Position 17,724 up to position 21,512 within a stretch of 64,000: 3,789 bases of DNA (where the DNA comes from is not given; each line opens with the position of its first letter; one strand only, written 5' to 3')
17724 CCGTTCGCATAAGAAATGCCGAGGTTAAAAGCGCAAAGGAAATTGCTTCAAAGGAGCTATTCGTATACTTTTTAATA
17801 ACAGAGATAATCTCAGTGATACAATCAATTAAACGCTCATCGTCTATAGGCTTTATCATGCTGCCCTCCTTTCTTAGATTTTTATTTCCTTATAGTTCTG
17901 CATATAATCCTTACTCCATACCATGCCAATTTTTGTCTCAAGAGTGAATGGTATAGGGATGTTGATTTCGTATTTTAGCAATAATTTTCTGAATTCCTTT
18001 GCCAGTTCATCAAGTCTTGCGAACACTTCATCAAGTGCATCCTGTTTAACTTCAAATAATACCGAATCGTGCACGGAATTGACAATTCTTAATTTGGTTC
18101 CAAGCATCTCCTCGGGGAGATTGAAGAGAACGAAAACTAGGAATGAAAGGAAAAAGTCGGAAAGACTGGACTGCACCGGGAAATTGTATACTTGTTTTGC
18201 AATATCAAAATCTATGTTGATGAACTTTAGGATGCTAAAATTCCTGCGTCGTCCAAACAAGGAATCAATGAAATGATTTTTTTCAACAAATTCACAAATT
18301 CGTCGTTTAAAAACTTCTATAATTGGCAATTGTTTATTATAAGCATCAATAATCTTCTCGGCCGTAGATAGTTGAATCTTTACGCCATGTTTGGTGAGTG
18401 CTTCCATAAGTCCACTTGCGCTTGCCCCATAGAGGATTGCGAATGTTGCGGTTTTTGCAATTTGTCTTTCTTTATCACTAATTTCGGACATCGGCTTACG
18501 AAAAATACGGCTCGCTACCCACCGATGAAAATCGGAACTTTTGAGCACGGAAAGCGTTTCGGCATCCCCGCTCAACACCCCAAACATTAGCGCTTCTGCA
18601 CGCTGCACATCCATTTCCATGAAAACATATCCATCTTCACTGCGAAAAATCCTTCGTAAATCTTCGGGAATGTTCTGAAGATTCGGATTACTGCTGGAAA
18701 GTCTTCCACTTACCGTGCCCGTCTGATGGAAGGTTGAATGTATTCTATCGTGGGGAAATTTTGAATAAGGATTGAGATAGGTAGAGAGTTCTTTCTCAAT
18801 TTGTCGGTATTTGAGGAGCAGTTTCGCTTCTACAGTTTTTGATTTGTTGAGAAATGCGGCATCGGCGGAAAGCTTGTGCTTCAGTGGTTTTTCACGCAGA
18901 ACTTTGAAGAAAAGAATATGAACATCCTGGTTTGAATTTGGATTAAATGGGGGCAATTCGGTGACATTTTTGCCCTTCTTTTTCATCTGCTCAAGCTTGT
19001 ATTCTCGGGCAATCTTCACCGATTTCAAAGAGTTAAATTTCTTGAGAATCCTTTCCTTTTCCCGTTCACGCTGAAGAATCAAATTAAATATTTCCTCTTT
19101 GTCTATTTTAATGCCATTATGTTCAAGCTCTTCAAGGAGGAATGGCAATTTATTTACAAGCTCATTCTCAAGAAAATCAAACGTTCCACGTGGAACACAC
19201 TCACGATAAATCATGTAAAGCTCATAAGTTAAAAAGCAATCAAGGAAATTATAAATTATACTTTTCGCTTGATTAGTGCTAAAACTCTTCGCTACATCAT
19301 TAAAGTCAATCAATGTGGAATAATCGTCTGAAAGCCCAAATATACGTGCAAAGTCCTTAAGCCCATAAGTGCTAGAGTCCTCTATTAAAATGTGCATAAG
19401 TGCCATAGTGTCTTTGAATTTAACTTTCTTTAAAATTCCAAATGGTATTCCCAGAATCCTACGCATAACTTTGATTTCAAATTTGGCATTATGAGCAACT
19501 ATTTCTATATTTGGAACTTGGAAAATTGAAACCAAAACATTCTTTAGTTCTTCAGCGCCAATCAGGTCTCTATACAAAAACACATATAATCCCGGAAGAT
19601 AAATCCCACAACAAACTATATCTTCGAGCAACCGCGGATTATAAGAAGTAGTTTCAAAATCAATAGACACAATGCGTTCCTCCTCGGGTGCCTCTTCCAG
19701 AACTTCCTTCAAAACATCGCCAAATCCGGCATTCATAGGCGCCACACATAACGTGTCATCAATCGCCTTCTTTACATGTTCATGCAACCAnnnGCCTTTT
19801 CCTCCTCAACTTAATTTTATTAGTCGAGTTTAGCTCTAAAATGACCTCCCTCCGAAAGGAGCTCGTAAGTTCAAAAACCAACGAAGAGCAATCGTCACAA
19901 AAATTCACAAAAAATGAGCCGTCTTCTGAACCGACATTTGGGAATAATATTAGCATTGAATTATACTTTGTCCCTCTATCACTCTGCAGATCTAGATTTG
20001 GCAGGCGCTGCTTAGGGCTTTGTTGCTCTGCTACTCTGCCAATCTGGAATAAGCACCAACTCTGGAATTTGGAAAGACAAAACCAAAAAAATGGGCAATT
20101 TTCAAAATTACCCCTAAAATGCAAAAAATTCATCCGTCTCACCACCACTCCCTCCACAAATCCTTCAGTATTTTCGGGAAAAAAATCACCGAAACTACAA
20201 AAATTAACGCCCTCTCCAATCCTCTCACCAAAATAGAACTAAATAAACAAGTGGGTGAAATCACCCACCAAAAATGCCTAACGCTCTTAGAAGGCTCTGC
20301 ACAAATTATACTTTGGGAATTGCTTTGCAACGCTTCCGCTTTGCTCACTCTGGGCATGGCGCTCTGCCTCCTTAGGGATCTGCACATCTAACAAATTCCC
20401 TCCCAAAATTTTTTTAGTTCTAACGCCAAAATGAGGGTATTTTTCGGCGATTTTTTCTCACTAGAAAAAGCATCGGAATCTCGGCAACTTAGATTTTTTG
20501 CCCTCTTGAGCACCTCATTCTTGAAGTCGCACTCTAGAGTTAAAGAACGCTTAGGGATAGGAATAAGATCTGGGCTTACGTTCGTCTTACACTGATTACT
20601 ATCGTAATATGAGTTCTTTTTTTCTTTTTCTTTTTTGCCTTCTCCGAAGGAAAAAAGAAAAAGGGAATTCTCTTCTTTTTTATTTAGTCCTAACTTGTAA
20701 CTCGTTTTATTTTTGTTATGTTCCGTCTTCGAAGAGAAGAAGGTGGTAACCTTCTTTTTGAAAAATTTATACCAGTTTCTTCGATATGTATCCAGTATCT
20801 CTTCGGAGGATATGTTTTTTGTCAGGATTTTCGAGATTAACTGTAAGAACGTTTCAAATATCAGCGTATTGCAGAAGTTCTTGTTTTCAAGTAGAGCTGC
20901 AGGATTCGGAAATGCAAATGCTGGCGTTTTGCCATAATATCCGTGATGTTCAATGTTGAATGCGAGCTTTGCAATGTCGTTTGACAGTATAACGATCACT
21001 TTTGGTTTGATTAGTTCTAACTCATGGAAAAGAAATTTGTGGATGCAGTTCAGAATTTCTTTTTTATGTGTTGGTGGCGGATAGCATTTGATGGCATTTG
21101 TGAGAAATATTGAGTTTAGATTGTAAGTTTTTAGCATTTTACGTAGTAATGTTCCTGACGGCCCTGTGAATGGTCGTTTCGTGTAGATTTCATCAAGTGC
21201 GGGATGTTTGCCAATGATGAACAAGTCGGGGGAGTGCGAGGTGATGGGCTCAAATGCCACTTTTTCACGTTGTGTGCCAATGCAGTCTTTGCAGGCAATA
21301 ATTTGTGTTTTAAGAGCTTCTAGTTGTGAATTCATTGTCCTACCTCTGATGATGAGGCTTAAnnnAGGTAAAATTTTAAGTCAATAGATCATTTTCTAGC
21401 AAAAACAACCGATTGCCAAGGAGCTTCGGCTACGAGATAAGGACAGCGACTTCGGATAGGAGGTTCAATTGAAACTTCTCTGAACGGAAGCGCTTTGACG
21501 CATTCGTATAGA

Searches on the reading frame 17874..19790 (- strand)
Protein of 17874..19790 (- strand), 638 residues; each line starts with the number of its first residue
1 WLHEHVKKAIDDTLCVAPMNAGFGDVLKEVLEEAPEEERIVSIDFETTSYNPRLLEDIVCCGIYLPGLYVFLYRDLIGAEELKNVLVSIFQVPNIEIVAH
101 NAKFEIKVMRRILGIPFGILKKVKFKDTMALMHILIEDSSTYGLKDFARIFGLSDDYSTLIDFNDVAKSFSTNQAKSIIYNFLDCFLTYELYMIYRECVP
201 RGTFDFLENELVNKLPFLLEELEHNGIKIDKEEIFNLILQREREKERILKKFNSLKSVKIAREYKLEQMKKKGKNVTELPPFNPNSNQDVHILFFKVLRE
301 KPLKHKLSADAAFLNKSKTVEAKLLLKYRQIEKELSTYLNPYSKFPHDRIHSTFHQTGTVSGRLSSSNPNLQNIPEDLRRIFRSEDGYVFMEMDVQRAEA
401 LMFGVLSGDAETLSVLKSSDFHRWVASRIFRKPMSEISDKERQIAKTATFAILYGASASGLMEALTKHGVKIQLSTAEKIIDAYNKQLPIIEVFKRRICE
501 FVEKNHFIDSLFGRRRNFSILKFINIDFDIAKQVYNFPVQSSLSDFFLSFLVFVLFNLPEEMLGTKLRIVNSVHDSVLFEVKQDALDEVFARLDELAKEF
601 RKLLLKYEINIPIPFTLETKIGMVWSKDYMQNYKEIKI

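Call 40: search_protein_families(library=pfam, proteins=[window:17874-19790:-], max_evalue=0.01)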
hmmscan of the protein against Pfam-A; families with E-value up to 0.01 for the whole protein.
window:17874-19790:- (638 aa): 3 families
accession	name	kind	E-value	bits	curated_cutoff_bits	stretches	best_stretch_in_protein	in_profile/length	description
PF00476.26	DNA_pol_A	-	4.4e-62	210.6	34.3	1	256-626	5-380/381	DNA polymerase family A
PF01612.26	DNA_pol_A_exo1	-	8.6e-08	32.6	23.6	1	29-192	12-165/173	3'-5' exonuclease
PF13311.11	DUF4080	-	5.5e-05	23.9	22.9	1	157-273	63-175/188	Protein of unknown function (DUF4080)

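Call 41: search_protein_families(library=phrogs, proteins=[window:17874-19790:-], max_evalue=0.01)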
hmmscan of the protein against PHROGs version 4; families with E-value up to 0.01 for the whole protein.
window:17874-19790:- (638 aa): 10 families
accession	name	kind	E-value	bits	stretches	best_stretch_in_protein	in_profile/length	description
phrog_17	-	DNA, RNA and nucleotide metabolism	1.4e-93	315.9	1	26-633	660-1238/1445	DNA polymerase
phrog_2573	-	DNA, RNA and nucleotide metabolism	3e-29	103.2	1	378-623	5-272/336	DNA polymerase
phrog_12241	-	DNA, RNA and nucleotide metabolism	7.3e-23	82.3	1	82-383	188-500/502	DNA polymerase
phrog_15971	-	DNA, RNA and nucleotide metabolism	7.9e-18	65.7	1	218-626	13-373/376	DNA polymerase I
phrog_5995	-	DNA, RNA and nucleotide metabolism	1.5e-13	51.8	1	450-627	2-177/236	DNA polymerase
phrog_9556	-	DNA, RNA and nucleotide metabolism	4.8e-10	40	1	308-374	360-439/441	DNA polymerase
phrog_10285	-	DNA, RNA and nucleotide metabolism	1.9e-08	34.7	1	370-496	31-165/321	DNA polymerase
phrog_22619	-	DNA, RNA and nucleotide metabolism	0.00026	20.2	0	441-477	697-733/954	DNA polymerase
phrog_192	-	DNA, RNA and nucleotide metabolism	0.003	17.9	0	94-153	187-246/397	DNA polymerase exonuclease subunit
phrog_23226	-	DNA, RNA and nucleotide metabolism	0.0078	15.7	0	347-450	291-402/611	DNA polymerase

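Call 117: search_dna_similar(query=window:17874-19790:-, collection=phages, mode=protein, max_evalue=1e-10, max_rows=12)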
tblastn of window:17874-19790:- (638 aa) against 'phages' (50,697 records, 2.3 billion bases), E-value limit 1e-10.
Records with a match: 2377; places in all: 2377; records where one place covers at least 80% of the query: 795.
Best place of each record, by identity: <60% 2377.
By first word of the organism name: Vibrio 393; Mycobacterium 365; Salmonella 291; Bacillus 199; Staphylococcus 160; Escherichia 135; Microbacterium 95; Enterococcus 92; Klebsiella 85; Gordonia 72; and 66 more.
By host as written in the record: - 470; Mycobacterium smegmatis mc2 155 263; Mycobacterium smegmatis mc#155 52; Staphylococcus aureus 48; Listeria monocytogenes 47; Escherichia coli 46; Microbacterium foliorum NRRL B-24224 SEA 43; Salmonella enterica subsp. enterica serovar Enteritidis PT1 39; and 452 more.
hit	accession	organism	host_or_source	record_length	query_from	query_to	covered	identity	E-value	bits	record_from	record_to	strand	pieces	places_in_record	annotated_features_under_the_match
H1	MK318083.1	Aeromonas phage Akh-2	Aeromonas hydrophila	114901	41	629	92%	26.0%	2e-20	102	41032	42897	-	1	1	hypothetical protein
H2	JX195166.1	Pectobacterium phage My1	-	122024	70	629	88%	27.0%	1e-22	109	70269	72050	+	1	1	DNA polymerase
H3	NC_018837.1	Pectobacterium phage My1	-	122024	70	629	88%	27.0%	1e-22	109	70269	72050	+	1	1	DNA polymerase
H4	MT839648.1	Bacteriophage sp.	human fecal samples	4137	42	625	92%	25.9%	2e-28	127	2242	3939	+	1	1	record has no annotation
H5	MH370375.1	Salmonella phage S124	Salmonella enterica serotype Derby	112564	70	629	88%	26.8%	4e-24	114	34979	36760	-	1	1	DNA polymerase I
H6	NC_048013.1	Salmonella phage S124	Salmonella enterica serotype Derby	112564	70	629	88%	26.8%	4e-24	114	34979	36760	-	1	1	DNA polymerase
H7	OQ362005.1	Salmonella phage GSW6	Salmonella enterica subsp. enterica ...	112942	70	629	88%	26.7%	3e-23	111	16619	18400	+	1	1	DNA polymerase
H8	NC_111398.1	Salmonella phage GSW6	Salmonella enterica subsp. enterica ...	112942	70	629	88%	26.7%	3e-23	111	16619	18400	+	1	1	DNA polymerase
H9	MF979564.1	Pectobacterium phage DU_PP_V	Pectobacterium sp.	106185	80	629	86%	27.2%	8e-20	100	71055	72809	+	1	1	DNA polymerase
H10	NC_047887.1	Pectobacterium phage DU_PP_V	Pectobacterium sp.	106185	80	629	86%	27.2%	8e-20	100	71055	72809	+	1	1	DNA polymerase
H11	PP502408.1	Proteus phage vB_PMC-PL1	Proteus mirabilis B2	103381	70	629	88%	26.6%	2e-22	108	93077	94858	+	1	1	DNA polymerase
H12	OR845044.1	Salmonella phage S.Ent 1-35-3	Salmonella enterica subsp. enterica ...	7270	86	629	85%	27.2%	1e-24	115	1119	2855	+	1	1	record has no annotation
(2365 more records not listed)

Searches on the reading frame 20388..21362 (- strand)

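Call 40: search_protein_families(library=pfam, proteins=[window:20388-21362:-], max_evalue=0.01)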
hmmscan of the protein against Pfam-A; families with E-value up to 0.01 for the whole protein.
window:20388-21362:- (324 aa): 1 family
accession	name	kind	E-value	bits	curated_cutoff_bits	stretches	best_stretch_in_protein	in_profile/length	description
PF03167.25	UDG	-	7e-22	78.5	24.3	1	44-162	7-126/141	Uracil DNA glycosylase superfamily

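Call 41: search_protein_families(library=phrogs, proteins=[window:20388-21362:-], max_evalue=0.01)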
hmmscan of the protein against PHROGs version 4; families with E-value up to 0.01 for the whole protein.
window:20388-21362:- (324 aa): 0 families
